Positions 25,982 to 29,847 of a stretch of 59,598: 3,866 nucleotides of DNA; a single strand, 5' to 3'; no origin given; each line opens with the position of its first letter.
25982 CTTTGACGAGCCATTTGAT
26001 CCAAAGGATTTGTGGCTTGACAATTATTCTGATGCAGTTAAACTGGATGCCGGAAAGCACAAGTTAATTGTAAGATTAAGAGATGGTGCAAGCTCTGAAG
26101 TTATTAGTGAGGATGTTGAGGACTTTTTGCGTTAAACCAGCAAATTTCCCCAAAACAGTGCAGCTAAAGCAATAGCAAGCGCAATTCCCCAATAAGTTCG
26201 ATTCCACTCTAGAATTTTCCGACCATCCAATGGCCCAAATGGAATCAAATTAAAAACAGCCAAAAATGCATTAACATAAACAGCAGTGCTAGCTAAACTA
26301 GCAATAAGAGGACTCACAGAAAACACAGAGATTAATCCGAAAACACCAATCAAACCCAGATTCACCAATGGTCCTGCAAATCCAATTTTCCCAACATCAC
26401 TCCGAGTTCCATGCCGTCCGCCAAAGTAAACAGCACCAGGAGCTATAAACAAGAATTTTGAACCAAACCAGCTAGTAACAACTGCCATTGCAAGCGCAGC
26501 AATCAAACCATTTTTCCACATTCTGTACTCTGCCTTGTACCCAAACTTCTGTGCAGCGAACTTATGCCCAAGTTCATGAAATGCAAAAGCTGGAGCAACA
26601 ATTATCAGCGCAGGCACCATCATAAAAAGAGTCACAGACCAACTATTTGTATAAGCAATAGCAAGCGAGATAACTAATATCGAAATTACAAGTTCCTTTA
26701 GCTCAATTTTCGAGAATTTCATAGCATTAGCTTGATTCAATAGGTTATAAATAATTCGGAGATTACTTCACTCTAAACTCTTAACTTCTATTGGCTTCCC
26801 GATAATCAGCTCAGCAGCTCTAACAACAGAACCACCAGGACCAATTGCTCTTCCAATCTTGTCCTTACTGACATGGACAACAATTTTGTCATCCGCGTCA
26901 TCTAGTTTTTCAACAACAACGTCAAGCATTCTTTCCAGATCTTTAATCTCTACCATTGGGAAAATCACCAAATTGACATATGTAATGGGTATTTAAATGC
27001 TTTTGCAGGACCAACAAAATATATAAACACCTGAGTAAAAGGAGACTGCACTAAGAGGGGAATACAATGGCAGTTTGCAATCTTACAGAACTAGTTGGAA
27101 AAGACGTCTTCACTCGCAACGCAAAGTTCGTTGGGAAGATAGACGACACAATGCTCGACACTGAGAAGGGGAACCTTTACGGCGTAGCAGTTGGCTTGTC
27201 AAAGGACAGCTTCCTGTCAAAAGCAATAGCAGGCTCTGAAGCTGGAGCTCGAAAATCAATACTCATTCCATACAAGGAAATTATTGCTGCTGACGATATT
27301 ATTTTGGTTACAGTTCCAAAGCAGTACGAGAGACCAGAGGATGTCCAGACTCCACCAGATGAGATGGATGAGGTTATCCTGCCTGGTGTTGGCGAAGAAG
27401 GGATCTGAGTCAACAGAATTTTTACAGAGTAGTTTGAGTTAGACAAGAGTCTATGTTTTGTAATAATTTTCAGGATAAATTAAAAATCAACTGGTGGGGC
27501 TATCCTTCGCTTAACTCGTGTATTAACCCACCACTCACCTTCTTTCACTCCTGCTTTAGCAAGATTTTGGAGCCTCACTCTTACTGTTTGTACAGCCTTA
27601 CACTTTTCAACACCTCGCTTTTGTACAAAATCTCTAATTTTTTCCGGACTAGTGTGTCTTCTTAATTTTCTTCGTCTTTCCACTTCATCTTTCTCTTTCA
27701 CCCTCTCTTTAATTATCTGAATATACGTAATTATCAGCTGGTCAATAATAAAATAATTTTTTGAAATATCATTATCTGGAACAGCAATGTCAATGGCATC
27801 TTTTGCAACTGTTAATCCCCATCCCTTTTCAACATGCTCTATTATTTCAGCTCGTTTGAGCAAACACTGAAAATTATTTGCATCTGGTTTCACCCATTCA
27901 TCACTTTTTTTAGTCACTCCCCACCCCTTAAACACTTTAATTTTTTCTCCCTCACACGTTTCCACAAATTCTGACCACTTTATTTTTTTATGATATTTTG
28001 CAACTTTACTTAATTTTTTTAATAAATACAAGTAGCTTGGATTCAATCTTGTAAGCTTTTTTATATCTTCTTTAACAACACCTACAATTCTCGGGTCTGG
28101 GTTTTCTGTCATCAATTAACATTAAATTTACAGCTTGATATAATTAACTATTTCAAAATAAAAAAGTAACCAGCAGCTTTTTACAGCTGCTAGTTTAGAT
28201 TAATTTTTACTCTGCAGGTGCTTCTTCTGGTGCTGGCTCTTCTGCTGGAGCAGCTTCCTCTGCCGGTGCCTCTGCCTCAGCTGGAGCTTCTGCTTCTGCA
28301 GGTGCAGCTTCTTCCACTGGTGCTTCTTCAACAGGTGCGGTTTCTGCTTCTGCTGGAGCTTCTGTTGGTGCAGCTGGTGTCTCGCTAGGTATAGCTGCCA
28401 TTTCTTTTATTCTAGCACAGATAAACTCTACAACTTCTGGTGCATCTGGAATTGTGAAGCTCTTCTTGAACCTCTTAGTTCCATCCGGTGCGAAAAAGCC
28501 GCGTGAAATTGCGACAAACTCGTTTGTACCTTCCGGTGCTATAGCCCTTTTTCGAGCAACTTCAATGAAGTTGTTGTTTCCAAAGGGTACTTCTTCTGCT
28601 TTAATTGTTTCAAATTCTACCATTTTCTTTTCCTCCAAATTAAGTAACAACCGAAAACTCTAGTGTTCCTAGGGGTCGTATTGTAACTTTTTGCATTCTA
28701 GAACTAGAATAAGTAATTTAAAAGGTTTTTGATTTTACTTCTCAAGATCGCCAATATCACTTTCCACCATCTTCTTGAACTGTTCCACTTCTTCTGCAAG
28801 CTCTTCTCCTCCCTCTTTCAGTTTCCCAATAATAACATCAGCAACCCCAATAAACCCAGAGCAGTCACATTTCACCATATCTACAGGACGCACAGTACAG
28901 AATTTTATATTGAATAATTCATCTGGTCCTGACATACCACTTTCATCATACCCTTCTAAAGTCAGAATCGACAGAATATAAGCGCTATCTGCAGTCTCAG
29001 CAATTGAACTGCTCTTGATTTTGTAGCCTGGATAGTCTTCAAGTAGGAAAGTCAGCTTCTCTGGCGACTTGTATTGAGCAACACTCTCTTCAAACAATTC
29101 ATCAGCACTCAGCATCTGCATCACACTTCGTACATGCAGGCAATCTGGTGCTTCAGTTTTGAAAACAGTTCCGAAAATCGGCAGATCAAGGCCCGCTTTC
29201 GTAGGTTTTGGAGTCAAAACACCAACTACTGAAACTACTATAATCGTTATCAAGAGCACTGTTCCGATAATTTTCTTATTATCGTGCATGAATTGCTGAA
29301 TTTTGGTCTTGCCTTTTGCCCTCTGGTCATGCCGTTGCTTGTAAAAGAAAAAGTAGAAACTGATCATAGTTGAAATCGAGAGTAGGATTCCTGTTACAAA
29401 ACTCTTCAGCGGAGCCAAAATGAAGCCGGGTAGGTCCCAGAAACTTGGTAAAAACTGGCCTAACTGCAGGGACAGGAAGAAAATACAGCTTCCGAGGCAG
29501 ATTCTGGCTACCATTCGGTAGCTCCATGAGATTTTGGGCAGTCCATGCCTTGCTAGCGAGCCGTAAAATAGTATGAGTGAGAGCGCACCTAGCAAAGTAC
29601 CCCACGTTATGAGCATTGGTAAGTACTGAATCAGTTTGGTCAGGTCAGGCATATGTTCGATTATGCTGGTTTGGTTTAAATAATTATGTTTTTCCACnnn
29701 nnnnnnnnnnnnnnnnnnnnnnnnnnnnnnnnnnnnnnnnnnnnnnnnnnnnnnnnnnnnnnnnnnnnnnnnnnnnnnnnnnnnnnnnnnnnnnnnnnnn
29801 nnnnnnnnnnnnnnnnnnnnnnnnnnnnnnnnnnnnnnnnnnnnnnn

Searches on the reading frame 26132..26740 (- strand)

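Call 102: search_protein_families(library=pfam, proteins=[window:26132-26740:-], max_evalue=0.0001)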
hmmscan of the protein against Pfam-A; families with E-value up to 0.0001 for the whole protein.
window:26132-26740:- (202 aa): 1 family
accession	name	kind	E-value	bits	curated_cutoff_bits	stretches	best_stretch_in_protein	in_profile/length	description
PF02163.28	Peptidase_M50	-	2.6e-10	40.5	27.2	1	148-178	161-191/221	Peptidase family M50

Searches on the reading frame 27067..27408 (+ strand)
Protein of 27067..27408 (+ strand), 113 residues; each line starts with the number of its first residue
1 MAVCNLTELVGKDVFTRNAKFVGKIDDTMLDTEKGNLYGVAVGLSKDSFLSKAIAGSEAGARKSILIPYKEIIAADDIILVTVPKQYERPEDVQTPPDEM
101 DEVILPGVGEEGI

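Call 53: search_protein_families(library=pfam, proteins=[window:27067-27408:+], max_evalue=0.001)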
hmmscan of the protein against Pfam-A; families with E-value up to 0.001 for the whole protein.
window:27067-27408:+ (113 aa): 1 family
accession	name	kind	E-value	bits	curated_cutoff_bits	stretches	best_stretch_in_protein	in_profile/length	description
PF05239.21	PRC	-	3.6e-13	49.7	21.2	1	6-85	6-75/78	PRC-barrel domain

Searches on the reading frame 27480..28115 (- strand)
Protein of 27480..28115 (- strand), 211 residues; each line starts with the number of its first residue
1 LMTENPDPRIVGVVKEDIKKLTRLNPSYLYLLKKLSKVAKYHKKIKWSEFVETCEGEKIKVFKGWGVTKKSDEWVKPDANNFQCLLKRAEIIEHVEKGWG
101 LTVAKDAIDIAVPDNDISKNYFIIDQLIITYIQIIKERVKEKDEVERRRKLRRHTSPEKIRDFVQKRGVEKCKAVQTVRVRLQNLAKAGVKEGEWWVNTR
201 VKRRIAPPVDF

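Call 7: search_protein_families(library=pfam, proteins=[window:27480-28115:-], max_evalue=0.1)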
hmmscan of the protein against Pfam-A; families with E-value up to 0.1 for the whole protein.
window:27480-28115:- (211 aa): 0 families

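Call 62: search_protein_families(library=ncbifam, proteins=[window:27480-28115:-], max_evalue=1)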
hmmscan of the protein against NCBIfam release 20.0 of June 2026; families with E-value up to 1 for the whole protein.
window:27480-28115:- (211 aa): 2 families
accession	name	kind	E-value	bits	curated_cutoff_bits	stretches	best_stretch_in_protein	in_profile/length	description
NF038283.1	viperin_w_prok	equivalog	0.038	13.1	180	1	37-127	161-239/281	viperin family antiviral radical SAM protein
NF001842.0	PRK00567.1-3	equivalog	0.088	12.8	146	1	119-172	77-131/147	large-conductance mechanosensitive channel protein MscL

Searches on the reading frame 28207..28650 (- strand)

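Call 7: search_protein_families(library=pfam, proteins=[window:28207-28650:-], max_evalue=0.1)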
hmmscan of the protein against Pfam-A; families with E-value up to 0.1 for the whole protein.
window:28207-28650:- (147 aa): 0 families

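Call 62: search_protein_families(library=ncbifam, proteins=[window:28207-28650:-], max_evalue=1)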
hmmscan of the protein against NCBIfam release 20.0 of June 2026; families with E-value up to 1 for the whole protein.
window:28207-28650:- (147 aa): 2 families
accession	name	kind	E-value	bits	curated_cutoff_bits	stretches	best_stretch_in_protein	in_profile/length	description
NF040677.1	wall_bind_EntC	exception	0.5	9.1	770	1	82-144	211-272/422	cell wall-binding protein EntC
NF040486.1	SrfA_fam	subfamily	0.9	8.9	150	1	76-145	232-302/438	SrfA family protein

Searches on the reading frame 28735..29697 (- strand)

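Call 7: search_protein_families(library=pfam, proteins=[window:28735-29697:-], max_evalue=0.1)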
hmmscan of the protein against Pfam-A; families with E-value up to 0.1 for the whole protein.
window:28735-29697:- (320 aa): 2 families
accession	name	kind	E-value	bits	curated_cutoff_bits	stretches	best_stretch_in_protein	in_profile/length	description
PF06173.18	DUF986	-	0.011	16.2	23.6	1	103-158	2-56/148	Protein of unknown function (DUF986)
PF07331.16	TctB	-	0.048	14.3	29.1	0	25-120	31-130/137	Tripartite tricarboxylate transporter TctB family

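Call 8: search_protein_families(library=phrogs, proteins=[window:28735-29697:-], max_evalue=0.1)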
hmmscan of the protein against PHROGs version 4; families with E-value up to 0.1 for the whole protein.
window:28735-29697:- (320 aa): 1 family
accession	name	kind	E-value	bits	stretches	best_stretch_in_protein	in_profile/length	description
phrog_5595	-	unknown function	0.037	14.5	1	128-166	3-43/243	-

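Call 62: search_protein_families(library=ncbifam, proteins=[window:28735-29697:-], max_evalue=1)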
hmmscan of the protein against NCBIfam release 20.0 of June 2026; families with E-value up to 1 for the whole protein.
window:28735-29697:- (320 aa): 4 families
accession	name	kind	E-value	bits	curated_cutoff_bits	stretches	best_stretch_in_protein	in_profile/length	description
TIGR00786.1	dctM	subfamily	0.00016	20.5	268.45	1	99-164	158-222/405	TRAP transporter large permease subunit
NF002791.0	PRK02913.1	equivalog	0.021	14.8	152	1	101-157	3-58/152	DUF986 family protein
TIGR02866.1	CoxB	equivalog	0.056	13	147.7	1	100-161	17-75/202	cytochrome c oxidase subunit II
TIGR03017.1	EpsF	equivalog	0.2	10.3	422.75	1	137-169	10-42/444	chain length determinant protein EpsF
